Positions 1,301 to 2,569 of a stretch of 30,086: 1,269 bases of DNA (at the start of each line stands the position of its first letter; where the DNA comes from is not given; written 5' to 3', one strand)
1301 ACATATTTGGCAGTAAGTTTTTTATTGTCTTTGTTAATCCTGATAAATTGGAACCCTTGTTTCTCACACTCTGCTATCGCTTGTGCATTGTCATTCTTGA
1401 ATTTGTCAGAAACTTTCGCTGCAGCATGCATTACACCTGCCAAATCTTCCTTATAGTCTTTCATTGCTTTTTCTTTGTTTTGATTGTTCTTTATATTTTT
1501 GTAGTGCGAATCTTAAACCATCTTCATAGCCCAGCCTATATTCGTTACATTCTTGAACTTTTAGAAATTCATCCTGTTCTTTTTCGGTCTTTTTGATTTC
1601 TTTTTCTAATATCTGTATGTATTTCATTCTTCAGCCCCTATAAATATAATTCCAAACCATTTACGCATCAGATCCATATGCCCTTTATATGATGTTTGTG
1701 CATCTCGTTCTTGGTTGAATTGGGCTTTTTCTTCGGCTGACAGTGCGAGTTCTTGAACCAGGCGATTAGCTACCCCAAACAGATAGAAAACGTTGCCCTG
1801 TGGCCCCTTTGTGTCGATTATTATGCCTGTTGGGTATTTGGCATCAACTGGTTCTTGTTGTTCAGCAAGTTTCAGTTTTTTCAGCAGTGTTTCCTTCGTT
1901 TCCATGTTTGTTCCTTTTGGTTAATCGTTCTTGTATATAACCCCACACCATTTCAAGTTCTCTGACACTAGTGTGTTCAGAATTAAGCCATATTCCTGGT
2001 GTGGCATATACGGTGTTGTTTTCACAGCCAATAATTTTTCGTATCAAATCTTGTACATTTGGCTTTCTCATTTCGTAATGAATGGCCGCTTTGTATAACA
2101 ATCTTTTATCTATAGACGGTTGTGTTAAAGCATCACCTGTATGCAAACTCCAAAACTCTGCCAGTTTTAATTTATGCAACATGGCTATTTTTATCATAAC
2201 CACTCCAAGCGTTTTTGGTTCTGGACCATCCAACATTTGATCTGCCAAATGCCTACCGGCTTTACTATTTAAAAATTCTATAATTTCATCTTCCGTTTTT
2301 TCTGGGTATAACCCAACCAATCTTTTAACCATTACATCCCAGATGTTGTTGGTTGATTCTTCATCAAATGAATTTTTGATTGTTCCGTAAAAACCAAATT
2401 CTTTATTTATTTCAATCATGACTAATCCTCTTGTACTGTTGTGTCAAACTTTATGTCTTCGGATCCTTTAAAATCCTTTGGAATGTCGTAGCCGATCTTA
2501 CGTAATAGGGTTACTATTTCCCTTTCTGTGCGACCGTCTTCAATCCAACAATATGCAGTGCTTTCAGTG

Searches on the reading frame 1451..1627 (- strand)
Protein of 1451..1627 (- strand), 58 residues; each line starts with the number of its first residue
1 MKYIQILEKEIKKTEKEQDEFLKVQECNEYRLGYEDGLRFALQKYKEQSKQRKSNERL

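Call 12: search_protein_families(library=pfam, proteins=[window:1451-1627:-], max_evalue=0.01)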
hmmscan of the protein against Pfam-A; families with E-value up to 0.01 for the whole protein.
window:1451-1627:- (58 aa): 1 family
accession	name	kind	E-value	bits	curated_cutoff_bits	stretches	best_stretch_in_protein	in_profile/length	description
PF11570.13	E2R135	-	0.0048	17.6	21.4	1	4-54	45-95/136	Coiled-coil receptor-binding R-domain of colicin E2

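Call 13: search_protein_families(library=phrogs, proteins=[window:1451-1627:-], max_evalue=0.01)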
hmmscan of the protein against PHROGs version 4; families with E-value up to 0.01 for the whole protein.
window:1451-1627:- (58 aa): 0 families

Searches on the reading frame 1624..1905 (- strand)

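Call 12: search_protein_families(library=pfam, proteins=[window:1624-1905:-], max_evalue=0.01)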
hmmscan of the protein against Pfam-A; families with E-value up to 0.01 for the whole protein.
window:1624-1905:- (93 aa): 0 families

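Call 13: search_protein_families(library=phrogs, proteins=[window:1624-1905:-], max_evalue=0.01)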
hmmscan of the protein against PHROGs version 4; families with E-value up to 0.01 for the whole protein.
window:1624-1905:- (93 aa): 1 family
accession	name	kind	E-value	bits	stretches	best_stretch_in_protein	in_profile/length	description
phrog_1933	-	unknown function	6.9e-06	26.8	1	31-84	15-68/71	-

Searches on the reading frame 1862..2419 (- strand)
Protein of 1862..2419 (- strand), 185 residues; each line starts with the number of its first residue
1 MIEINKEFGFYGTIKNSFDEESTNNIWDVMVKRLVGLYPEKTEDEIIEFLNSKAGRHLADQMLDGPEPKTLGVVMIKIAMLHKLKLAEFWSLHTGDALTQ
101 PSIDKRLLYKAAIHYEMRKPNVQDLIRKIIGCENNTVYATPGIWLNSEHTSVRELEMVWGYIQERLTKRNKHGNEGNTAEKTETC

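Call 12: search_protein_families(library=pfam, proteins=[window:1862-2419:-], max_evalue=0.01)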
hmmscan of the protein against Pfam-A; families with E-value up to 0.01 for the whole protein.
window:1862-2419:- (185 aa): 0 families

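Call 13: search_protein_families(library=phrogs, proteins=[window:1862-2419:-], max_evalue=0.01)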
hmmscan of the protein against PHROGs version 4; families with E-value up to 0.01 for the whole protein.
window:1862-2419:- (185 aa): 1 family
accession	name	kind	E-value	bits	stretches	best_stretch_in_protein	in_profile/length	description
phrog_8020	-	unknown function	7e-14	53.1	1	5-83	10-85/122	-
